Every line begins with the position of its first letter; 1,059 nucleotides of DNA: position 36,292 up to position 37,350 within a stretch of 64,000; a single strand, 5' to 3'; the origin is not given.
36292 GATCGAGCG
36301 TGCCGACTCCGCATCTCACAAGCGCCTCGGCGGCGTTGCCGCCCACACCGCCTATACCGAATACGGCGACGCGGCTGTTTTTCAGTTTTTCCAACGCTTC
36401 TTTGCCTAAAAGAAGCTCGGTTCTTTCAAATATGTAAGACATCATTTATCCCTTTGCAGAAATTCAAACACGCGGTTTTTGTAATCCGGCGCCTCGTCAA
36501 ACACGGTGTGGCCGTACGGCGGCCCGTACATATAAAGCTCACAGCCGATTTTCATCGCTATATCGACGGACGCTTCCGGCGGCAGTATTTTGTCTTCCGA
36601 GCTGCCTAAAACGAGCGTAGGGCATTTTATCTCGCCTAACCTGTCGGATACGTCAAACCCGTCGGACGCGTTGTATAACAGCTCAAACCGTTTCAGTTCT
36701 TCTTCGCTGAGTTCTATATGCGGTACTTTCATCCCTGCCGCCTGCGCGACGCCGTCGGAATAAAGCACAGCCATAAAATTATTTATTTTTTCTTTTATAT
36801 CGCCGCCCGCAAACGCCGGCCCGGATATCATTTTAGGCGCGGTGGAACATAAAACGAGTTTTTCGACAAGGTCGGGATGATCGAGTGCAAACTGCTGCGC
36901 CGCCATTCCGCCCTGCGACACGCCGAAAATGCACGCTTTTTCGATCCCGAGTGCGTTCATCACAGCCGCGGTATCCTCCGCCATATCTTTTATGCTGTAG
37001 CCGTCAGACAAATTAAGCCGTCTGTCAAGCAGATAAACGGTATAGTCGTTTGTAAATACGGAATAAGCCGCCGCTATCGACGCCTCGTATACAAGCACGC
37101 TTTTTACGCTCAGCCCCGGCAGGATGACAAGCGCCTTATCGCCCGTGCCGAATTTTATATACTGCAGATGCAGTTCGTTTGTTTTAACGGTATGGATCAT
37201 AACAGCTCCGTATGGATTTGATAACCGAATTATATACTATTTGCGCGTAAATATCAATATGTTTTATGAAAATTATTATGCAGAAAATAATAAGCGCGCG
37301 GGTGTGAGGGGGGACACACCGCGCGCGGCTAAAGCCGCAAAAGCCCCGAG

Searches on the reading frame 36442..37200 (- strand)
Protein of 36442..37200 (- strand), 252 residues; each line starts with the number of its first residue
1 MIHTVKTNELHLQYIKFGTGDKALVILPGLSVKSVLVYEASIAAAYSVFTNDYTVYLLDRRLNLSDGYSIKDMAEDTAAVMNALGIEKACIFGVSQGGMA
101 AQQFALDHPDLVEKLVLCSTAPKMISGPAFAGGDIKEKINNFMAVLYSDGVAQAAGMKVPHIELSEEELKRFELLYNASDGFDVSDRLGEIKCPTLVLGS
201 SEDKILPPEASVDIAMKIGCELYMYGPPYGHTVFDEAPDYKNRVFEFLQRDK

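Call 6: search_protein_families(library=pfam, proteins=[window:36442-37200:-], max_evalue=0.01)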
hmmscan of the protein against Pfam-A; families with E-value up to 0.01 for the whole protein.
window:36442-37200:- (252 aa): 5 families
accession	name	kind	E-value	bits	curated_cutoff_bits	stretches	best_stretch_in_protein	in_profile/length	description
PF00561.26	Abhydrolase_1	-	6.2e-19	69.1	25.8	2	23-134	2-111/245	alpha/beta hydrolase fold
PF12146.15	Hydrolase_4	-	3.2e-10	40.2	27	1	48-220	27-219/239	Serine aminopeptidase, S33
PF12697.13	Abhydrolase_6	-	1.8e-07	32.5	26.3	1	48-239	27-212/217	Alpha/beta hydrolase family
PF03096.20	Ndr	-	2.1e-06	27.1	23.3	1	69-126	81-138/283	Ndr family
PF12695.13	Abhydrolase_5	-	0.0018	18.5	27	1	44-123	18-92/164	Alpha/beta hydrolase family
